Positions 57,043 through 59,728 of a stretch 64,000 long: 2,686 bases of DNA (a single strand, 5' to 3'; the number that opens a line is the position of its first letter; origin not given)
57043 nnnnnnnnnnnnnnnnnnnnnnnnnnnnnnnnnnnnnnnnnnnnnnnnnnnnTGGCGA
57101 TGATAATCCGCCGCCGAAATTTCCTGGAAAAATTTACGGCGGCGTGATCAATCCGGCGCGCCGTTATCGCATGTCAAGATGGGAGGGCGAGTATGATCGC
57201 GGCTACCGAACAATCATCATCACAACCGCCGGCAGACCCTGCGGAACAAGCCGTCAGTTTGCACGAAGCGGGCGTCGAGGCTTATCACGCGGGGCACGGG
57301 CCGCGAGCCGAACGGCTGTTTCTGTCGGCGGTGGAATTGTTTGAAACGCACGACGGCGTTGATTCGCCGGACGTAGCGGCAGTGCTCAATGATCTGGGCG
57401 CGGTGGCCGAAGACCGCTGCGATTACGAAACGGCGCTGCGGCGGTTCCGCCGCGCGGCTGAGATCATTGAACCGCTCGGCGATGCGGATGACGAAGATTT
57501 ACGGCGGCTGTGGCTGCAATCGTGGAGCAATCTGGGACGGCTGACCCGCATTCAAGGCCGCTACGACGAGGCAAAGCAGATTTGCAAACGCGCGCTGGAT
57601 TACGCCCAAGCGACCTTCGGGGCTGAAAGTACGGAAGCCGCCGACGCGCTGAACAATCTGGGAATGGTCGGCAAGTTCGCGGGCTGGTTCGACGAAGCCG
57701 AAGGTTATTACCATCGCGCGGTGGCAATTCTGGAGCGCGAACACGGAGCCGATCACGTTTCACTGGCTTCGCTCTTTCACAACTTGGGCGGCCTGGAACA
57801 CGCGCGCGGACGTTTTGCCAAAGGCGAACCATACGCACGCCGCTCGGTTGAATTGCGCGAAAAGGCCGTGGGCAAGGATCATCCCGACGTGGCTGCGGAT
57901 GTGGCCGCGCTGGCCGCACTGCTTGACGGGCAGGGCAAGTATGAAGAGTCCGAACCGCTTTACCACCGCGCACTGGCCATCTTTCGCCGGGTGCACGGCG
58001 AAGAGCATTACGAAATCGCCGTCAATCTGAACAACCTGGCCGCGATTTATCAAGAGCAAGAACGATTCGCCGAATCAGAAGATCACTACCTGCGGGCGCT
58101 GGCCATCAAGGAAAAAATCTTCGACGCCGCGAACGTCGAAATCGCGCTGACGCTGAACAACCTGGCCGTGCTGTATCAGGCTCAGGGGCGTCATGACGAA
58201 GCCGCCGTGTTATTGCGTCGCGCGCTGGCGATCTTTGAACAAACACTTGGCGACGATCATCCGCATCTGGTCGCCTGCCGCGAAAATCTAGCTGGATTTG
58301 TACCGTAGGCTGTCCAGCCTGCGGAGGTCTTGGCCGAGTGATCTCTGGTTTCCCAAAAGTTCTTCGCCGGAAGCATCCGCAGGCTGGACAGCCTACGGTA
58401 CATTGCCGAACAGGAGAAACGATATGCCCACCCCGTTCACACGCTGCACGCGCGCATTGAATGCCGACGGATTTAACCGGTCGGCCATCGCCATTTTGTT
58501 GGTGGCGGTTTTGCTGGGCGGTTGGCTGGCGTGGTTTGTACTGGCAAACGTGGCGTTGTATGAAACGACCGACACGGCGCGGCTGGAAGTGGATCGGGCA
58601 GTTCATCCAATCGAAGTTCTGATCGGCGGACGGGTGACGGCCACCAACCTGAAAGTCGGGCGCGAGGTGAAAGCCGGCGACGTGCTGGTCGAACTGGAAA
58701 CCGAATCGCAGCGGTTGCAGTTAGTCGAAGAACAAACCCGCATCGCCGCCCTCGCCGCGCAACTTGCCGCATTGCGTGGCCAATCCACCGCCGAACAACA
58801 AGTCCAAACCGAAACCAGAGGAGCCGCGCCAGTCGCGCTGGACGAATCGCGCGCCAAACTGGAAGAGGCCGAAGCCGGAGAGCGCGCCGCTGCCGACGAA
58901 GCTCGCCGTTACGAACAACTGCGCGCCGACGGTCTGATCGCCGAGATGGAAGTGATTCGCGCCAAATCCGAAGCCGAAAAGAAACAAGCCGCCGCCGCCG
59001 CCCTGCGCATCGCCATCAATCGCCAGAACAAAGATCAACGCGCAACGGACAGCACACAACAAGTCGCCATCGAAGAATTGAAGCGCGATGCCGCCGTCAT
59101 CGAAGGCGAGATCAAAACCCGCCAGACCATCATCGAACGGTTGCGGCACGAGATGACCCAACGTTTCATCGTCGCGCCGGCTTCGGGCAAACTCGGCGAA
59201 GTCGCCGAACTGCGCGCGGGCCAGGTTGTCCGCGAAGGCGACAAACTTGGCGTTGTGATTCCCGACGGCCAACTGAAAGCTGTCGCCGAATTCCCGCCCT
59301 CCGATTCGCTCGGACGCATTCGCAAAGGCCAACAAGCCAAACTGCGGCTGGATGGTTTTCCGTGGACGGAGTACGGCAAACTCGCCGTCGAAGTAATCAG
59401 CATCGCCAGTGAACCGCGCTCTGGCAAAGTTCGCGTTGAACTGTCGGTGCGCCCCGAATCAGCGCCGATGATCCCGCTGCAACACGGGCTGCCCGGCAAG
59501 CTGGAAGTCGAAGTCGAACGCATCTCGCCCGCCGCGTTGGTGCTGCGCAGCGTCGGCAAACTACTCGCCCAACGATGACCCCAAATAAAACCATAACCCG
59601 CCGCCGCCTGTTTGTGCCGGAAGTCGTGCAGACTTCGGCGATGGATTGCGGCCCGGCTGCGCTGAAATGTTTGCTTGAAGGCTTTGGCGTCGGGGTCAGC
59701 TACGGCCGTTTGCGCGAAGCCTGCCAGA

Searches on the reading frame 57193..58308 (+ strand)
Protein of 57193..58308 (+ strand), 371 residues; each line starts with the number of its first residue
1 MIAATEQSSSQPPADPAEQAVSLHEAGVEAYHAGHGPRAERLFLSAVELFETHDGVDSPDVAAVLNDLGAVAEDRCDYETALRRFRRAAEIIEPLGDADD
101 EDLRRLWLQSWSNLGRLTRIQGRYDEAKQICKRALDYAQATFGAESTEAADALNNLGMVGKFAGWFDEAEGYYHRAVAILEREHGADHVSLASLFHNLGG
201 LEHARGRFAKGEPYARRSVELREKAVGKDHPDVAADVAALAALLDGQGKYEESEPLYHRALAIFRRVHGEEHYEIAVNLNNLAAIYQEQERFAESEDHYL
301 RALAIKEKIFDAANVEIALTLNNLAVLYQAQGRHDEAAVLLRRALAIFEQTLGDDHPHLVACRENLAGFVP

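Call 3: search_protein_families(library=pfam, proteins=[window:57193-58308:+], max_evalue=1)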
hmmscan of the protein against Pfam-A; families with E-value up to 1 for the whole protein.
window:57193-58308:+ (371 aa): 28 families (the best 25 are shown)
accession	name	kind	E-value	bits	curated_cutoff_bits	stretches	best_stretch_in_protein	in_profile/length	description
PF13424.12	TPR_12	-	6.4e-60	199.7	30.1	6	239-308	8-77/77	Tetratricopeptide repeat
PF13374.12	TPR_10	-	1.1e-57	190.9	27.5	6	318-358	2-42/42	Tetratricopeptide repeat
PF24885.1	TPR_NPHP3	-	1.6e-39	136.2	100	4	188-309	95-216/239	Nephrocystin-3 TPR domain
PF07719.23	TPR_2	-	3.7e-24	83.2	27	6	318-349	1-32/34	Tetratricopeptide repeat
PF00515.34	TPR_1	-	5.3e-23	80.3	27.8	4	318-348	1-31/34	Tetratricopeptide repeat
PF13181.12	TPR_8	-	9.3e-17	60.2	25.7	3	109-139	2-32/34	Tetratricopeptide repeat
PF13176.12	TPR_7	-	2.6e-15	55.6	27.9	4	320-347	1-28/36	Tetratricopeptide repeat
PF17874.7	TPR_MalT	-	1.4e-13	51.3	45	2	167-350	18-193/336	MalT-like TPR region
PF13428.12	TPR_14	-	2.3e-09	37.5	23.5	1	324-349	7-32/44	Tetratricopeptide repeat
PF13431.12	TPR_17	-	8.7e-07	29.2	24.4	1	319-337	14-32/34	Tetratricopeptide repeat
PF13432.12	TPR_16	-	0.00031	21.5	32.7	1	26-90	3-59/65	Tetratricopeptide repeat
PF09986.15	DUF2225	-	0.00039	20.6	21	1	285-353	86-153/214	Uncharacterized protein conserved in bacteria (DUF2225)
PF07721.20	TPR_4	-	0.00068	20.5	27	1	320-343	3-26/26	Tetratricopeptide repeat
PF14559.12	TPR_19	-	0.00078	20.2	25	1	312-348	22-55/68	Tetratricopeptide repeat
PF11846.14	Wzy_C_2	-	0.0013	19.2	28.5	1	320-350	148-178/191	Virulence factor membrane-bound polymerase, C-terminal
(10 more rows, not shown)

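Call 4: search_protein_families(library=ncbifam, proteins=[window:57193-58308:+], max_evalue=1)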
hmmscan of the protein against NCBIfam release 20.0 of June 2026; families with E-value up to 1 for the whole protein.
window:57193-58308:+ (371 aa): 17 families
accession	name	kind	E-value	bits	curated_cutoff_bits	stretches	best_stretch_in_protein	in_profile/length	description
NF040586.1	FxSxx_TPR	equivalog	1.3e-34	119.9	300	1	33-368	398-732/830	FxSxx-COOH system tetratricopeptide repeat protein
NF053520.1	HK_Porph_FimS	equivalog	1.3e-15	56.7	600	2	247-351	137-237/618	sensor histidine kinase FimS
NF053617.1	SARPRegAfsRStmc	equivalog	1.8e-12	46.1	1430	1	67-351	697-969/986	SARP-family global regulator AfsR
TIGR02521.1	type_IV_pilW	equivalog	5.9e-09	35.8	154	2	113-209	104-193/234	type IV pilus biogenesis/stability protein PilW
NF002725.1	PRK02603.1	equivalog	4.1e-06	26.9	143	1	247-347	48-135/173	photosystem I assembly protein Ycf3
NF033920.0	C39_PA2778_fam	equivalog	2.1e-05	24.1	150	1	241-306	192-254/255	PA2778 family cysteine peptidase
NF033762.1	social_mot_Tgl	equivalog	0.00019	20.9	225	1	289-345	79-127/252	social motility TPR repeat lipoprotein Tgl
NF041399.1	XopAD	subfamily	0.00055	17.3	2000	1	123-354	479-701/2133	XopAD/skwp family type III secretion system effector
NF040959.1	MamA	equivalog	0.00068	19.1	200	1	280-347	34-100/204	magnetosome protein MamA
NF008757.0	PRK11788.1-5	equivalog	0.0021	17.3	363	1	256-347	122-209/388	lipopolysaccharide assembly protein LapB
NF008756.0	PRK11788.1-4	equivalog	0.0052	15.9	474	1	256-349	122-211/389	lipopolysaccharide assembly protein LapB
NF053779.1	BT3442_fam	equivalog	0.0055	15.5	940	0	278-311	224-258/563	BT3442 family protein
NF047371.1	FlcA_CTERM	equivalog_domain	0.0064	15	300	0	249-349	137-221/646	periplasmic flagellar collar protein FlcA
NF008753.0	PRK11788.1-1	equivalog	0.013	14.6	395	1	254-347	120-209/389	lipopolysaccharide assembly protein LapB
TIGR01428.1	HAD_type_II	equivalog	0.028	14.4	125.4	1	86-151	16-81/197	haloacid dehalogenase type II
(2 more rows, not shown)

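Call 52: find_homologous_proteins(query=window:57193-58308:+, max_evalue=1e-20)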
Query window:57193-58308:+ (371 aa): 1204 proteins with E <= 1e-20 among 8000 candidates; the best 120 are listed.
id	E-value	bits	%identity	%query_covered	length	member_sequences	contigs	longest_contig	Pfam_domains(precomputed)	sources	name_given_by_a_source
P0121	1.5e-155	536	90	74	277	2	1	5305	PF17874.8,PF00515.35,PF13424.13,PF13176.13,PF24885.2,PF13428.13,PF13181.13,PF07719.24,PF13374.13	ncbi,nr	ncbi:MAG: tetratricopeptide repeat protein, partial [Acidobacteriota bacterium]|nr:tetratricopeptide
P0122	1.7e-121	424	59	94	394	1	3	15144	PF17874.8,PF00515.35,PF13424.13,PF13176.13,PF24885.2,PF13432.13,PF13428.13,PF13181.13,PF07719.24,PF13374.13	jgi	jgi:tetratricopeptide (TPR) repeat protein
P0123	2.4e-121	424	56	95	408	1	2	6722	PF21325.4,PF17874.8,PF00515.35,PF13424.13,PF13176.13,PF24885.2,PF13428.13,PF13181.13,PF07719.24,PF13374.13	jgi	jgi:tetratricopeptide (TPR) repeat protein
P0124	3.9e-117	410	58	97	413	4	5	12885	PF14559.13,PF17874.8,PF00515.35,PF13424.13,PF13176.13,PF24885.2,PF13428.13,PF13181.13,PF07719.24,PF13374.13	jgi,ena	jgi:tetratricopeptide (TPR) repeat protein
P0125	8.7e-116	405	58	88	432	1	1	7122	PF17874.8,PF00515.35,PF13424.13,PF13176.13,PF24885.2,PF13432.13,PF13428.13,PF13181.13,PF07719.24,PF13374.13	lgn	-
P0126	1.9e-115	404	59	94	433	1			PF13176.13,PF24885.2,PF13428.13,PF13374.13,PF07721.21,PF17874.8,PF00515.35,PF04212.25,PF13424.13,PF13432.13,PF13181.13,PF07719.24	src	-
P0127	3.8e-114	400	57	94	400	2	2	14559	PF17874.8,PF00515.35,PF04212.25,PF13424.13,PF13176.13,PF24885.2,PF13428.13,PF13181.13,PF07719.24,PF13374.13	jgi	jgi:tetratricopeptide (TPR) repeat protein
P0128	5.5e-114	399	53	100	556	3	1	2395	PF13431.13,PF13176.13,PF24885.2,PF13428.13,PF00856.34,PF13374.13,PF07721.21,PF14559.13,PF17874.8,PF00515.35,PF13424.13,PF13432.13,PF13181.13,PF07719.24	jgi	jgi:tetratricopeptide (TPR) repeat protein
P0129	1.4e-110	388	56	95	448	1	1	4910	PF13431.13,PF13176.13,PF24885.2,PF13428.13,PF13374.13,PF07721.21,PF17874.8,PF00515.35,PF04212.25,PF13424.13,PF13432.13,PF13181.13,PF07719.24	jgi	jgi:tetratricopeptide (TPR) repeat protein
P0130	4.4e-110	387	56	94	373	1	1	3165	PF07721.21,PF17874.8,PF00515.35,PF13424.13,PF13176.13,PF24885.2,PF13428.13,PF13181.13,PF07719.24,PF13374.13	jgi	jgi:tetratricopeptide (TPR) repeat protein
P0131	2.2e-108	381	51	100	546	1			PF13431.13,PF13176.13,PF24885.2,PF13428.13,PF00856.34,PF21549.3,PF13374.13,PF14559.13,PF17874.8,PF00515.35,PF13424.13,PF13432.13,PF13181.13,PF07719.24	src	-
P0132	3.4e-107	377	60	81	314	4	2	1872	PF21325.4,PF13176.13,PF24885.2,PF13428.13,PF13374.13,PF14559.13,PF17874.8,PF00515.35,PF13424.13,PF13432.13,PF13181.13,PF07719.24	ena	-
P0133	7.1e-105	369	52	95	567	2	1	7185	PF13431.13,PF09986.16,PF13176.13,PF24885.2,PF13428.13,PF00856.34,PF21549.3,PF13374.13,PF14559.13,PF17874.8,PF00515.35,PF13424.13,PF13432.13,PF13181.13,PF07719.24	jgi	jgi:tetratricopeptide (TPR) repeat protein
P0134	2.1e-104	368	51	94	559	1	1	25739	PF13431.13,PF10952.16,PF13176.13,PF24885.2,PF13428.13,PF00856.34,PF21549.3,PF13374.13,PF14559.13,PF17874.8,PF00515.35,PF04212.25,PF13424.13,PF13432.13,PF13181.13,PF07719.24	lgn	-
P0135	2.3e-103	365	60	81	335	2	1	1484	PF13431.13,PF13414.13,PF10952.16,PF13176.13,PF24885.2,PF13428.13,PF13374.13,PF07721.21,PF17874.8,PF00515.35,PF04212.25,PF13424.13,PF13432.13,PF13181.13,PF07719.24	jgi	jgi:tetratricopeptide (TPR) repeat protein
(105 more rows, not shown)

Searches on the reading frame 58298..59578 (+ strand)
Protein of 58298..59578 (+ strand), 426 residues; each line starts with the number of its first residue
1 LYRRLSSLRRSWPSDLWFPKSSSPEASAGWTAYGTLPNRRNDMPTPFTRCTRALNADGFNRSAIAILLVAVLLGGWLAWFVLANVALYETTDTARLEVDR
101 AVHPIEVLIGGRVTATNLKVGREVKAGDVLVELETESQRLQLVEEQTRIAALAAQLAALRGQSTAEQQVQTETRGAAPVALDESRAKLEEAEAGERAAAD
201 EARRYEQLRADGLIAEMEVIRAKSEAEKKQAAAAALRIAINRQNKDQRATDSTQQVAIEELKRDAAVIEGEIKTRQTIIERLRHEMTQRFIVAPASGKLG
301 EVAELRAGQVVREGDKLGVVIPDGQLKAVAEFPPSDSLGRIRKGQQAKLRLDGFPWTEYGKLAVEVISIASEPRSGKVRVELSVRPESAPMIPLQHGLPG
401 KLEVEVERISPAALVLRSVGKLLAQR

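Call 3: search_protein_families(library=pfam, proteins=[window:58298-59578:+], max_evalue=1)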
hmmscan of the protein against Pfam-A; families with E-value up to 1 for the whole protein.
window:58298-59578:+ (426 aa): 5 families
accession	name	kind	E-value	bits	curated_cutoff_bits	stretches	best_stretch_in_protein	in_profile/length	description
PF13437.12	HlyD_3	-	3.4e-14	53.9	22.2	1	291-387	2-96/106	HlyD family secretion protein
PF13533.13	Biotin_lipoyl_2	-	9.7e-05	22.6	29.8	1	105-134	3-32/32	Biotin-lipoyl like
PF00364.28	Biotin_lipoyl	-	0.0025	18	22.1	1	97-133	37-73/73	Biotin-requiring enzyme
PF19981.4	DUF6417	-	0.037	14.5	28.4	1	131-166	17-52/69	Family of unknown function (DUF6417)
PF13558.12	SbcC_Walker_B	-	0.38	11.5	27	0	146-193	37-81/90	SbcC/RAD50-like, Walker B motif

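Call 4: search_protein_families(library=ncbifam, proteins=[window:58298-59578:+], max_evalue=1)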
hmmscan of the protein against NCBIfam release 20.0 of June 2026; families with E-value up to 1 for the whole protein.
window:58298-59578:+ (426 aa): 18 families
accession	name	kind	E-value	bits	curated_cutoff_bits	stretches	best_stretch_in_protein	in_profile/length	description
TIGR00998.1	8a0101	subfamily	1.5e-22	80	390.8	1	63-355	6-269/334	EmrA/EmrK family multidrug efflux transporter periplasmic adaptor subunit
TIGR01843.1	type_I_hlyD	subfamily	1.9e-18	66.7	208.65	2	181-371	159-353/422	HlyD family type I secretion periplasmic adaptor subunit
TIGR01730.1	RND_mfp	subfamily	6.6e-18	64.7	94.9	3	251-407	99-247/322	efflux RND transporter periplasmic adaptor subunit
TIGR03794.1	NHLM_micro_HlyD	equivalog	2.4e-15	56.4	156.2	1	61-374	18-341/421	NHLP bacteriocin system secretion protein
TIGR02971.1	heterocyst_DevB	subfamily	8.6e-12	45.1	129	1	111-362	25-275/327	ABC exporter membrane fusion protein, DevB family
NF007785.0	PRK10476.1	equivalog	1.6e-11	43.6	376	1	63-349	15-267/347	multidrug transporter subunit MdtN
NF038010.1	ABC_adapt_DarC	equivalog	1.2e-07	30.8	450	1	109-320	79-261/417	darobactin export ABC transporter periplasmic adaptor subunit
NF011715.0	PRK15136.1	equivalog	2.2e-05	23.3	563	1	66-350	29-275/390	multidrug efflux MFS transporter periplasmic adaptor subunit EmrA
TIGR01000.1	bacteriocin_acc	subfamily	2.4e-05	23.4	258.85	2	69-159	28-117/457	bacteriocin secretion accessory protein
TIGR01348.1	PDHac_trf_long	equivalog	0.0018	16.9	552.1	1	95-203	35-141/587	dihydrolipoyllysine-residue acetyltransferase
NF008589.1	PRK11556.1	equivalog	0.0021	17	391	2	109-195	91-176/392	MdtA/MuxA family multidrug efflux RND transporter periplasmic adaptor subunit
NF007132.1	PRK09578.1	equivalog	0.0048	15.7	512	1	179-271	103-193/396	MexX/AxyX family multidrug efflux RND transporter periplasmic adaptor subunit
NF006079.0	PRK08225.1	equivalog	0.036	14.1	95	1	91-134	27-70/70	acetyl-CoA carboxylase biotin carboxyl carrier protein subunit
NF004547.1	PRK05889.1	equivalog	0.049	13.8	75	0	291-320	42-70/71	biotin/lipoyl-binding carrier protein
TIGR01347.1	sucB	equivalog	0.054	12.7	378.65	1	111-291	15-192/404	dihydrolipoyllysine-residue succinyltransferase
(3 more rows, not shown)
